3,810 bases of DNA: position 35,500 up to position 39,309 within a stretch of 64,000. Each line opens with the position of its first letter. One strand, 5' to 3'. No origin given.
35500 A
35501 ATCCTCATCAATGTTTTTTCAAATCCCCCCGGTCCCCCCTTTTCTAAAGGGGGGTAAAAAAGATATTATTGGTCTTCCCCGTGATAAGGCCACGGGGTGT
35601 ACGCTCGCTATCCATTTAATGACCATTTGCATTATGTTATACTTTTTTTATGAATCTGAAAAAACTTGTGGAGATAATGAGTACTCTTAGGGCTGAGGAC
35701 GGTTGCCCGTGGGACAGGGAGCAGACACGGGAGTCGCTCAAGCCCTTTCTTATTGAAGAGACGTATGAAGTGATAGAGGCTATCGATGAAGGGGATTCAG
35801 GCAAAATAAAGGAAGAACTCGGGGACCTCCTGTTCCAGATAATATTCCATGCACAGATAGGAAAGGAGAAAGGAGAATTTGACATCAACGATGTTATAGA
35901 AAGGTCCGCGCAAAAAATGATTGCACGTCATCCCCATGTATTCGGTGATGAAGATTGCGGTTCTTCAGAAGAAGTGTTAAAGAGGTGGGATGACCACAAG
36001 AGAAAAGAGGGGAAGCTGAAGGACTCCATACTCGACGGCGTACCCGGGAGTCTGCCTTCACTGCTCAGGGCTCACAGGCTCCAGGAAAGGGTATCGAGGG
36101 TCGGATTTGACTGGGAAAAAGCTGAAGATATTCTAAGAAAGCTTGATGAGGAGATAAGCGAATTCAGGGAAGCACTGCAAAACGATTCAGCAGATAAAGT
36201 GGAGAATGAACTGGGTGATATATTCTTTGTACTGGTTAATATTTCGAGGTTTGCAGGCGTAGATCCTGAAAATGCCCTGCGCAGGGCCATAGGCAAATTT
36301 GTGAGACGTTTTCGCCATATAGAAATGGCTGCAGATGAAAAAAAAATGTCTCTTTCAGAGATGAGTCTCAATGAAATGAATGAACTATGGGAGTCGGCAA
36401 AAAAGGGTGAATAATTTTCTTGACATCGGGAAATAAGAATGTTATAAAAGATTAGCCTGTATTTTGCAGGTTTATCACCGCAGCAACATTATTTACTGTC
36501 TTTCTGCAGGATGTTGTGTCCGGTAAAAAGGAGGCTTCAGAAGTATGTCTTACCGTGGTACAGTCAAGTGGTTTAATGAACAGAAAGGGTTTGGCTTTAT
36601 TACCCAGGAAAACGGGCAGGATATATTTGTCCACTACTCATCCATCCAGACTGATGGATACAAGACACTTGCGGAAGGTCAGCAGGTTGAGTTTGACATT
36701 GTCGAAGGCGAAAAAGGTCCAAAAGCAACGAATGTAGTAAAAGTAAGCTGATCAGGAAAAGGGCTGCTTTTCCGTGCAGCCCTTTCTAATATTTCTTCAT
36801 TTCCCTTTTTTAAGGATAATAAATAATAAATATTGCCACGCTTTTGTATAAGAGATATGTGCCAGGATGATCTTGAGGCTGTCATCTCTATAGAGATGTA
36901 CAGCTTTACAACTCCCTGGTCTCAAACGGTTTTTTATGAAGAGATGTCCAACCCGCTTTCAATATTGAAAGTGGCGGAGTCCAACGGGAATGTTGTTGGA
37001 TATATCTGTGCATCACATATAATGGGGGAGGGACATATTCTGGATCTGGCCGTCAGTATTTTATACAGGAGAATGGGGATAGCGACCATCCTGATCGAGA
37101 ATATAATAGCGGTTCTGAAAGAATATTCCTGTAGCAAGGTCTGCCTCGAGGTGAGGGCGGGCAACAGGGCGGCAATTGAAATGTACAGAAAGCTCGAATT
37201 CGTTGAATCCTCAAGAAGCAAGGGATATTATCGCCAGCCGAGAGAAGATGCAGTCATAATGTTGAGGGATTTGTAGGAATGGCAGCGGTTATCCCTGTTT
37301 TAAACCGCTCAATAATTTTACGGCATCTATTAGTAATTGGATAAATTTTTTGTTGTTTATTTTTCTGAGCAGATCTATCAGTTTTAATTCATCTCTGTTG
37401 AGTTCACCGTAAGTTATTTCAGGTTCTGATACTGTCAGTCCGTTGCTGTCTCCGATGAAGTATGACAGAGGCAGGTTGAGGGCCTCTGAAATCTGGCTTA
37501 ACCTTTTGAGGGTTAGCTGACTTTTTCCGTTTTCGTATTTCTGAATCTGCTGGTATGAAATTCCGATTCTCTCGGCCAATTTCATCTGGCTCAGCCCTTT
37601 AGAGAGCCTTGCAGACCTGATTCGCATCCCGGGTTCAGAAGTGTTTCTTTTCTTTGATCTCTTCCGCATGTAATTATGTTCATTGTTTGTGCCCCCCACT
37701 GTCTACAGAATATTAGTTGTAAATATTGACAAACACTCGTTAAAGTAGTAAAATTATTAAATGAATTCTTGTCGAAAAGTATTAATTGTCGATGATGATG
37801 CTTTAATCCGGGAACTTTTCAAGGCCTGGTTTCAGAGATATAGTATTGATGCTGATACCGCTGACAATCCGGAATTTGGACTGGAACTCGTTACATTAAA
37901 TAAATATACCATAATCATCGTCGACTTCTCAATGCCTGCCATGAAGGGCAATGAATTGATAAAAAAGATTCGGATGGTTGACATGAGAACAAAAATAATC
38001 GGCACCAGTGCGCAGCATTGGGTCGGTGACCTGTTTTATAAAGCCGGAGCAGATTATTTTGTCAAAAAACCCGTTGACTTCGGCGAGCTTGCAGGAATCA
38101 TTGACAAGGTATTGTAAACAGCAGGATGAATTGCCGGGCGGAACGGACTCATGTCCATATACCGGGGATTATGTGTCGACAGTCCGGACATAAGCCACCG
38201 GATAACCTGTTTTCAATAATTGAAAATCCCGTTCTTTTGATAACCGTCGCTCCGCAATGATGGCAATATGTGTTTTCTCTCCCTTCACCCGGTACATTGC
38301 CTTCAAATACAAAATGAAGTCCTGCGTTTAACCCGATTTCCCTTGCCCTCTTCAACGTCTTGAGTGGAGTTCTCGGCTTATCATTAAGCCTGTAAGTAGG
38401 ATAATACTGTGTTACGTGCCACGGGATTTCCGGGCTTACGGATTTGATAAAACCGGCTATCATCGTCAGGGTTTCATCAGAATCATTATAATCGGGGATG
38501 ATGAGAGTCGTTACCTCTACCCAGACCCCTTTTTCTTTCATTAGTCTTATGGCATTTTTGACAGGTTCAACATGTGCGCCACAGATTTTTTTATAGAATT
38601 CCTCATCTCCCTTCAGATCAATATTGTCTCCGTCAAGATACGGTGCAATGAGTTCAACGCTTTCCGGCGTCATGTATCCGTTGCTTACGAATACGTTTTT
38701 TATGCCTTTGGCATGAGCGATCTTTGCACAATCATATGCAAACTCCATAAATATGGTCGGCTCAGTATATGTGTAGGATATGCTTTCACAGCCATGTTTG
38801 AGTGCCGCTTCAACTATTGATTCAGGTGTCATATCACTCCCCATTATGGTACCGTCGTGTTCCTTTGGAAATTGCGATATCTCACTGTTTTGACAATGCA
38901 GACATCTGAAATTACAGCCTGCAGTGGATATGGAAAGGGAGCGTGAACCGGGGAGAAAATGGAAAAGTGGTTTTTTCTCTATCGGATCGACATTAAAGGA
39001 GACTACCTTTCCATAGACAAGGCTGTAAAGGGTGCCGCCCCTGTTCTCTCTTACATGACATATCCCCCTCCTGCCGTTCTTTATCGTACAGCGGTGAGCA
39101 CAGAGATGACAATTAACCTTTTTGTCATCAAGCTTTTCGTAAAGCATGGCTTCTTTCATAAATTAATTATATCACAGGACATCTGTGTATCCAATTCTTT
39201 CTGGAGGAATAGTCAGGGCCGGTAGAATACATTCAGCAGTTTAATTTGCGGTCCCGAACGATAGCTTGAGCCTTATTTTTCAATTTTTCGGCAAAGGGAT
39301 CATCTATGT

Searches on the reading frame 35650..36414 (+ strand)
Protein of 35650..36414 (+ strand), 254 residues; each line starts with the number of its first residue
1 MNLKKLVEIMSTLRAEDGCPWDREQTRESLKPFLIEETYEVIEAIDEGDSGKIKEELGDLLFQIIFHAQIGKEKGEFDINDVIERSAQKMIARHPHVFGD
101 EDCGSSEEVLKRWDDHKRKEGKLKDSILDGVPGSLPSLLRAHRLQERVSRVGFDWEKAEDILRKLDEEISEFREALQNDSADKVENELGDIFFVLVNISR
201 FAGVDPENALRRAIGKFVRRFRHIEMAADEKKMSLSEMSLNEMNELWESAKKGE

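Call 16: search_protein_families(library=pfam, proteins=[window:35650-36414:+], max_evalue=0.00001)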
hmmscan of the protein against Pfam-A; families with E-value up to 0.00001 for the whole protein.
window:35650-36414:+ (254 aa): 3 families
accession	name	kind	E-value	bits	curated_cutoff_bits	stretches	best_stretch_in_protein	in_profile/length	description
PF03819.22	MazG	-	2.4e-43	146.7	22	2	25-98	1-74/74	MazG nucleotide pyrophosphohydrolase domain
PF01503.22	PRA-PH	-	1.2e-12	48.5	21.3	1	153-211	20-80/86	Phosphoribosyl-ATP pyrophosphohydrolase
PF12643.12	MazG-like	-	4.7e-07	30.4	27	0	167-221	17-70/85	MazG-like family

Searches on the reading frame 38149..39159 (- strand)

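Call 51: search_protein_families(library=pfam, proteins=[window:38149-39159:-], max_evalue=0.00001)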
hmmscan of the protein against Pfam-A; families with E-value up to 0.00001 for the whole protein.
window:38149-39159:- (336 aa): 1 family
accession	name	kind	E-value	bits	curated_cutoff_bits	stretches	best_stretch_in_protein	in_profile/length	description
PF04055.27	Radical_SAM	-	3.1e-23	83.2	29.5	1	77-229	2-161/166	Radical SAM superfamily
